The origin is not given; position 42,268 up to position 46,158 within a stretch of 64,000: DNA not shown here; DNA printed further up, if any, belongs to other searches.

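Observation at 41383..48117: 2244-aa LRR-rich surface protein as an accessory-type locus with its own promoter and no partner genes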

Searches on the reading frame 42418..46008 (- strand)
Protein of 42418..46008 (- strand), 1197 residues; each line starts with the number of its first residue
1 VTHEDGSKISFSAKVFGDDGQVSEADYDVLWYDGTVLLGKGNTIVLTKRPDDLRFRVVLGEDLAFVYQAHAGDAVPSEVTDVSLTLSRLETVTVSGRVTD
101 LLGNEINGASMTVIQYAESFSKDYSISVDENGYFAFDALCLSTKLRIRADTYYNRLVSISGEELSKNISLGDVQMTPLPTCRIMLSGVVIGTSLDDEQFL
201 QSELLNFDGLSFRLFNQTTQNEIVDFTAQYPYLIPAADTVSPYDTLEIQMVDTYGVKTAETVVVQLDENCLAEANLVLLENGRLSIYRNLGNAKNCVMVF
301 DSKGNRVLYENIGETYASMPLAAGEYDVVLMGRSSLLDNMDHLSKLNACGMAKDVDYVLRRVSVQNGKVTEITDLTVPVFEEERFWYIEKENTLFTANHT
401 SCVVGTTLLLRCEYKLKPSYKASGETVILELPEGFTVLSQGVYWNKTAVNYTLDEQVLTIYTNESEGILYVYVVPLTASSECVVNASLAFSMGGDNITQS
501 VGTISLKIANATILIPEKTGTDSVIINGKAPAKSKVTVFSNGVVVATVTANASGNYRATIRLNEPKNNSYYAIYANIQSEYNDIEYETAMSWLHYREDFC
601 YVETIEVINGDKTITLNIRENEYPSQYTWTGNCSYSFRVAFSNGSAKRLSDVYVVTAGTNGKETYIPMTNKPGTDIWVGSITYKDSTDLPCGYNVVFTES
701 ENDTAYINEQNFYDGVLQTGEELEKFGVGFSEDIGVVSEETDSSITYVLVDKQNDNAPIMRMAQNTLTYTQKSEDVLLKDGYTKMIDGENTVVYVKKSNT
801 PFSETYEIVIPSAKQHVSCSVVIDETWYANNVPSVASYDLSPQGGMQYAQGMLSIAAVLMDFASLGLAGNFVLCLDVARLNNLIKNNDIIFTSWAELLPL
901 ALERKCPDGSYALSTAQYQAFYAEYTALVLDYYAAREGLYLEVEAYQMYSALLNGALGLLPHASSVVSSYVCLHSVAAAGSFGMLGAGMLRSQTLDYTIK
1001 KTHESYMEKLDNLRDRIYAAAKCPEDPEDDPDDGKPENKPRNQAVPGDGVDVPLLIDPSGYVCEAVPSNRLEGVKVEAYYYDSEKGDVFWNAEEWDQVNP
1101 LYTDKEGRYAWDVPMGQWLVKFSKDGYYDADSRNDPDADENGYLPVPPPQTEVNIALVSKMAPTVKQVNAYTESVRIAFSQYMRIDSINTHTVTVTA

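Call 45: search_protein_representatives(alignment_id=A5)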
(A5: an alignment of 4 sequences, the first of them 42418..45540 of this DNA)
Query: 4 sequences, 1060 profile positions. Proteins with E-value up to 0.001 (for the whole library): 4099; up to 1e-10: 2675; up to 1e-30: 1768. The best 150 are listed.
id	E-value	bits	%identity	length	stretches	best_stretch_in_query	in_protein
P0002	0.0e+00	1783.4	-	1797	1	1-1060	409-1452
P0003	0.0e+00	1635.8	-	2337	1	1-1060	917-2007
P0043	0.0e+00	1017.0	-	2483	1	5-1060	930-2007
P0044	1.5e-279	946.9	-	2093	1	2-1060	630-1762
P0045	2.6e-279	946.0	-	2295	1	4-1059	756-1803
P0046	4.8e-278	941.9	-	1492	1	3-1059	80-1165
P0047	2.5e-269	913.0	-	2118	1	6-1059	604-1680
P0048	9.6e-266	901.1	-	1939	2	3-575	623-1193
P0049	9.5e-258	874.6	-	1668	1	20-1059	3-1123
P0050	4.1e-255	865.9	-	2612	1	9-1057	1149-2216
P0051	2.7e-254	863.2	-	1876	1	11-1060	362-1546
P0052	1.0e-252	858.0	-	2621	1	7-1059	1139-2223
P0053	6.2e-252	855.4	-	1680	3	9-682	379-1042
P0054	7.5e-251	851.8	-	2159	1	16-1058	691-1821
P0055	2.2e-247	840.4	-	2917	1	9-1060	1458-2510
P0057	5.6e-234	796.0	-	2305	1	18-1058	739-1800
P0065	1.0e-222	758.7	-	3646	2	6-743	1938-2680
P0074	2.9e-203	694.3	-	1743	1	18-1060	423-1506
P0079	1.7e-198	678.5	-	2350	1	11-1060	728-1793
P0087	1.1e-191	655.9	-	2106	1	12-1053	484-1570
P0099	3.2e-183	627.9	-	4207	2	3-551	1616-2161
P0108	1.3e-172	592.7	-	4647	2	10-543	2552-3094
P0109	1.2e-171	589.5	-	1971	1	16-1060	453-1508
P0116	1.9e-168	579.0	-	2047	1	11-1060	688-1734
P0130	5.1e-158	544.5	-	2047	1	44-1055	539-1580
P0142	5.4e-153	527.8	-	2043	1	13-1060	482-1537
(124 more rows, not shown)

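Call 54: list_cluster_members(proteins=[P0043, P0044, P0045, P0047, P0054, P0057, P0065, P0079, P0099, P0108])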
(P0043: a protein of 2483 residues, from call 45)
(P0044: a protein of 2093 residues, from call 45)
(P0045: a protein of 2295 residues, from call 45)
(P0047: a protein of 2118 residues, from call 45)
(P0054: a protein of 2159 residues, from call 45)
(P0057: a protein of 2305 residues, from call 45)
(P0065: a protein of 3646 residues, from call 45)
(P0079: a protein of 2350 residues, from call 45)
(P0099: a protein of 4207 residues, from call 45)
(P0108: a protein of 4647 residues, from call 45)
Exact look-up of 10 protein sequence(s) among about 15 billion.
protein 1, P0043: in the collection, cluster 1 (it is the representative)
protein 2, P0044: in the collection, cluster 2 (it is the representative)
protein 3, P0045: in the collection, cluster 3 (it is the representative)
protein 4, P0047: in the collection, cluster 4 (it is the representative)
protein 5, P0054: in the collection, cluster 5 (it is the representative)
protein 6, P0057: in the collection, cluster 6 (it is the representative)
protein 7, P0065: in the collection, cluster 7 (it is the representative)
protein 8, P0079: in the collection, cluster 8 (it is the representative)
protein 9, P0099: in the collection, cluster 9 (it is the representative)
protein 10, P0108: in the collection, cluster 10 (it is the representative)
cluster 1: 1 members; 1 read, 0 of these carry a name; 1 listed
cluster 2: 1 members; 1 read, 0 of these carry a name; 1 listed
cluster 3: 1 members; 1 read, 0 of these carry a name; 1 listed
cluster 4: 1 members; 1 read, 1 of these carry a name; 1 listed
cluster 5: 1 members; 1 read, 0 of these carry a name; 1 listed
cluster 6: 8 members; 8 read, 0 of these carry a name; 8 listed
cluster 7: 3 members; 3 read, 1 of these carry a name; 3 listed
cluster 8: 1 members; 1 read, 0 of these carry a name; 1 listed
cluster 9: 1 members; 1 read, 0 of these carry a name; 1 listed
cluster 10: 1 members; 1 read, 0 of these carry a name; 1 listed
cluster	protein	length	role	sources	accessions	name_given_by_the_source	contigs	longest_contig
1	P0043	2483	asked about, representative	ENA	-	-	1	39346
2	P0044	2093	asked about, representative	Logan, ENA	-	-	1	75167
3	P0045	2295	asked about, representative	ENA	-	-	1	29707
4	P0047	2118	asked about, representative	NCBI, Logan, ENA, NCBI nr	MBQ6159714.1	MAG: S-layer homology domain-containing protein [Oscillospiraceae bacterium] | S-layer homology domain-containing protein [Oscillospiraceae bacterium]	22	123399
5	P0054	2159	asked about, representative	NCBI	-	-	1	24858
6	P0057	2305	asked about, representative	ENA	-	-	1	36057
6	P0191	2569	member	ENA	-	-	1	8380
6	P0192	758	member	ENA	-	-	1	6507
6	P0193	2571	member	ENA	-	-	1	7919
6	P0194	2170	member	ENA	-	-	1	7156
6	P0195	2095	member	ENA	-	-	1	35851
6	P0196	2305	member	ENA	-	-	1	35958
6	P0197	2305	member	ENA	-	-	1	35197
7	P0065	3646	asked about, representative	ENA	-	-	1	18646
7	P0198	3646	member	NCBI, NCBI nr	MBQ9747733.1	MAG: leucine-rich repeat protein [Clostridia bacterium] | leucine-rich repeat protein [Clostridia bacterium]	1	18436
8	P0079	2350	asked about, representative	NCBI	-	-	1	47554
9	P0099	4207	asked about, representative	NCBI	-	-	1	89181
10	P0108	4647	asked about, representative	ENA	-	-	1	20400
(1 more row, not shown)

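Call 62: predict_structure(alignment_id=A8)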
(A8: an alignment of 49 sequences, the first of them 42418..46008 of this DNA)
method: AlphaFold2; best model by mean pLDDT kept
length: 1197 residues; sequences in the alignment: 49
mean_pLDDT: 78.1   pTM: 0.53
mean pLDDT of the five models: 78.1, 77.7, 77.5, 76.6, 74.7
residues with pLDDT >= 90: 261; 70-90: 688; 50-70: 135; < 50: 113
segments of 3 or more residues with pLDDT < 50: 1-6, 709-730, 830-869, 959-987, 1025-1037
pLDDT, mean of each block of 10 residues (from residue 1): 55 88 83 87 88 90 87 84 89 93 87 89 89 92 89 85 78 86 91 81 85 95 90 90 95 86 93 93 86 87 90 86 94 77 83 90 93 87 80 82 84 89 92 87 84 93 91 86 89 86 85 86 89 91 89 88 76 86 76 82 88 81 62 84 75 85 86 87 78 84 52 45 43 65 76 70 81 81 70 75 74 81 59 36 38 37 41 64 74 73 66 74 82 80 67 52 43 43 48 70 80 78 50 47 62 65 74 89 82 82 80 80 91 84 69 76 82 84 73 74
secondary structure, 60 per line:
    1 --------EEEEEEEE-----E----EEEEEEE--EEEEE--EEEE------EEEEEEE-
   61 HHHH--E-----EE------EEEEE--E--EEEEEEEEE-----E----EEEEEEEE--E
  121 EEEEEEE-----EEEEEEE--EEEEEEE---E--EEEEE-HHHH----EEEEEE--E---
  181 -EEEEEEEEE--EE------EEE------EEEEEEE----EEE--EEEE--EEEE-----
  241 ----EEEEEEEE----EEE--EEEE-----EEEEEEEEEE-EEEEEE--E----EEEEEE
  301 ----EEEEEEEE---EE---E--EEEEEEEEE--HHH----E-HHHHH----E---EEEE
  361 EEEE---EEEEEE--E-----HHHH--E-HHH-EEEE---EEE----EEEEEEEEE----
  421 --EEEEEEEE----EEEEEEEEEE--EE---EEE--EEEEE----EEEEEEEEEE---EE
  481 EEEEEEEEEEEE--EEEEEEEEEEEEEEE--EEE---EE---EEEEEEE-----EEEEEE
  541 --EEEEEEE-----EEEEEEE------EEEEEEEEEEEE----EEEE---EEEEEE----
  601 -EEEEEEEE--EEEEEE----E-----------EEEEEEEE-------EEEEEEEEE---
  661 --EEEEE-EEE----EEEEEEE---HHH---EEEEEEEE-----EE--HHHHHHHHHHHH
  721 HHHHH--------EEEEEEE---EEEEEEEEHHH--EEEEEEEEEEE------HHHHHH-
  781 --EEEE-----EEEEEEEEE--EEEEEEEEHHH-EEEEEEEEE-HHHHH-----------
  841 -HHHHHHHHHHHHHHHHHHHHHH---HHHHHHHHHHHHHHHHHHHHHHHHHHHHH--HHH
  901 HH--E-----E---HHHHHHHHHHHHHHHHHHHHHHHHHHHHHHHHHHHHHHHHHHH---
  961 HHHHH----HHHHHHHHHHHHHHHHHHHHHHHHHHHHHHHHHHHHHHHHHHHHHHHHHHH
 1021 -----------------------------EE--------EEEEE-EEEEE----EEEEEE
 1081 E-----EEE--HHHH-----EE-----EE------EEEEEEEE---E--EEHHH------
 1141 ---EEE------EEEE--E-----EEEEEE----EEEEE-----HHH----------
elements in order (helices of 4 or more, strands of 3 or more residues): E9-16 E27-33 E36-40 E43-46 E53-59 H61-64 E81-85 E91-99 E110-117 E120-127 E133-139 E142-148 E155-159 H161-164 E169-174 E182-190 E201-203 E210-216 E221-223 E226-229 E232-235 E245-252 E257-259 E262-265 E271-280 E282-287 E295-300 E305-312 E324-332 H344-348 E357-364 E368-373 H382-385 E394-397 E401-403 E408-416 E423-430 E435-444 E452-454 E457-461 E466-475 E479-492 E495-509 E512-514 E523-529 E535-540 E543-549 E555-561 E568-579 E584-587 E591-596 E602-609 E612-617 E634-641 E649-657 E663-667 E669-671 E676-682 E692-699 H709-725 E734-740 E744-751 E757-767 H774-779 E783-786 E792-800 E803-810 E815-823 H825-829 H842-863 H867-895 H898-902 H915-957 H961-965 H970-1020 E1060-1064 E1066-1070 E1075-1081 E1087-1089 H1092-1095 E1116-1123 E1144-1146 E1153-1156 E1165-1170 E1175-1179
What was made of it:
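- The model of aa 704-1900 is a string of beta-sandwiches plus four long helices (call 62, pLDDT 78). The helical part is four long helices, not an alpha/alpha toroid (call 62).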

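Call 64: fold_search(model_id=the predicted structure, library=pdb)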
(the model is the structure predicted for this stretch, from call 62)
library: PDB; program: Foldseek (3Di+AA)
matches with E <= 10: 1772; with E <= 0.001: 230
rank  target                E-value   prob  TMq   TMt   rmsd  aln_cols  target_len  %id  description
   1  8wa2_C                8.3e-12  1.00  0.08  0.07  58.4      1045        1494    9  cryo-EM structure of native mastigonemes isolated from Chlamydomonas reinhardtii at 3.0 angstrom resolution (released 2024-04-10)
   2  8wa2_A                3.3e-11  1.00  0.07  0.05  59.6      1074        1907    9  cryo-EM structure of native mastigonemes isolated from Chlamydomonas reinhardtii at 3.0 angstrom resolution (released 2024-04-10)
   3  7q60                  5.2e-11  1.00  0.08  0.08  33.3       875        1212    8  Structure of TEV cleaved A2ML1 (A2ML1-TE) (released 2022-04-20)
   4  8k53_B                1.1e-10  1.00  0.09  0.14  33.4       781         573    9  Structure of the Dimeric Human CNTN2 Ig 1-6-FNIII 1-2 Domain in an Asymmetric State (released 2023-12-06)
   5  6fwv_B                6.2e-10  1.00  0.08  0.16  38.5       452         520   10  The Bacillus anthracis TIE protein (released 2018-08-08)
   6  8s3o_A                7.5e-10  1.00  0.09  0.08  34.2       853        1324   10  Structure of native human CD109 (released 2025-03-05)
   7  8oq3_A                1.1e-09  1.00  0.10  0.09  38.7      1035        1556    7  Structure of methylamine treated human complement C3 (released 2024-02-21)
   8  7ptp_A                1.2e-09  1.00  0.11  0.17  33.5       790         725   11  In-situ structure of pentameric S-layer protein (released 2021-12-15)
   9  6fwv_A                2.2e-09  1.00  0.08  0.16  38.9       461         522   10  The Bacillus anthracis TIE protein (released 2018-08-08)
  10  7q61_A                3.1e-09  1.00  0.08  0.08  33.3       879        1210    8  Structure of TEV conjugated A2ML1 (A2ML1-TC) (released 2022-04-20)
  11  7zgj_A                3.3e-09  1.00  0.12  0.18  21.0       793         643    8  Trypanosoma brucei gambiense ISG65 in complex with human complement component C3 (released 2023-04-05)
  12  7q1y_A                3.3e-09  1.00  0.09  0.08  34.5       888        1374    7  X-ray structure of human A2ML1 (released 2022-04-20)
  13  9u5z_E                3.3e-09  0.99  0.08  0.07  38.4      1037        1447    8  C3 convertases zymogen C4b2 in activation state (released 2026-01-14)
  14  9u62_E                3.6e-09  0.99  0.11  0.10  45.1      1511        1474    7  AP pathways C3 convertase C3bBbP and C3 complex (released 2026-01-14)
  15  3prx_B                4.0e-09  0.99  0.09  0.08  34.5      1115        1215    8  Structure of Complement C5 in Complex with CVF and SSL7 (released 2011-01-19)
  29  4ziq                  1.3e-08  1.00  0.09  0.08  34.0       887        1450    9  Crystal structure of trypsin activated alpha-2-macroglobulin from Escherichia coli. (released 2015-06-10)
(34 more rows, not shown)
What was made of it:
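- Closest known: Gram-positive stalk adhesins made of Ig-like domains. Same: These are among the Foldseek hits (call 64).
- Closest known: Alpha-2-macroglobulin / complement C3 family. Same: Foldseek E values down to 5e-11 (call 64).
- Foldseek on the 1197-aa model lists A2ML1, CD109, C3, C5, E. coli alpha-2-macroglobulin and the B. anthracis TIE protein at E 1e-11 to 1e-8 (call 64).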

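Call 75: fold_search(model_id=the predicted structure, library=viral)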
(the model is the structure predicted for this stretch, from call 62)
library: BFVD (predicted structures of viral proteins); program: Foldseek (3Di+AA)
matches with E <= 10: 1169; with E <= 0.001: 203
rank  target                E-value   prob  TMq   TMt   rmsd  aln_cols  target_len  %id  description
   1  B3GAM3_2              1.5e-17  1.00  0.11  0.15  35.1      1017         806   10  AMDV4_2 [uncultured virus]
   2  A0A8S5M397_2          1.9e-17  1.00  0.11  0.12  37.9       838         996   10  FdeC-like protein [Siphoviridae sp. ctqpo8]
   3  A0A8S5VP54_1          2.3e-17  1.00  0.07  0.07  43.1      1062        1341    9  (no name in the UniProt tables at hand)
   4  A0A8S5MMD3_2          1.3e-16  1.00  0.10  0.12  86.3      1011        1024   11  Baseplate J like protein [Siphoviridae sp. ctxc31]
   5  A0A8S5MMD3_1          2.2e-15  1.00  0.08  0.09  58.6       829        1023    8  Baseplate J like protein [Siphoviridae sp. ctxc31]
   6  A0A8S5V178            8.1e-14  1.00  0.10  0.10  42.1       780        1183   11  Baseplate J like protein [Siphoviridae sp. ct3r22]
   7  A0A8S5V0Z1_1          1.6e-13  1.00  0.10  0.13  37.0       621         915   12  Putative membrane protein [Siphoviridae sp. ct3r22]
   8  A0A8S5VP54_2          2.3e-12  1.00  0.10  0.09  32.1       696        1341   10  (no name in the UniProt tables at hand)
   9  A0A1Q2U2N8            2.8e-12  1.00  0.08  0.07  53.1      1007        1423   10  Putative hemagglutinin/hemolysin-related protein [Vibrio phage pTD1]
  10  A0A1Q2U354            3.4e-12  1.00  0.07  0.07  46.6      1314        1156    7  Uncharacterized protein [Vibrio phage pTD1]
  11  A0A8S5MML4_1          5.7e-12  1.00  0.09  0.13  25.9       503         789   11  Cell wall surface anchor family domain protein [Siphoviridae sp. ctxc31]
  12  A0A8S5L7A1            6.0e-12  1.00  0.08  0.09  36.5       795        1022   10  Structural protein [CrAss-like virus sp. ctt4r3]
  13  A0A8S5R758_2          8.1e-12  1.00  0.08  0.09  64.3       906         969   10  Tail protein [virus sp. ctee23]
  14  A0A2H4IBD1            8.9e-12  1.00  0.07  0.13  54.3       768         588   10  Inverse autotransporter beta-barrel domain-containing protein [Erwinia phage vB_EamM_Y3]
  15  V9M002                5.3e-11  1.00  0.10  0.13  26.3       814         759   11  Uncharacterized protein [Vibrio phage VP4B]
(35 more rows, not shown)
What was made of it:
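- On Phage tail fibre / receptor-binding proteins: BFVD hits are generic Ig-rich proteins with TM-scores of 0.12 or less (call 75).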
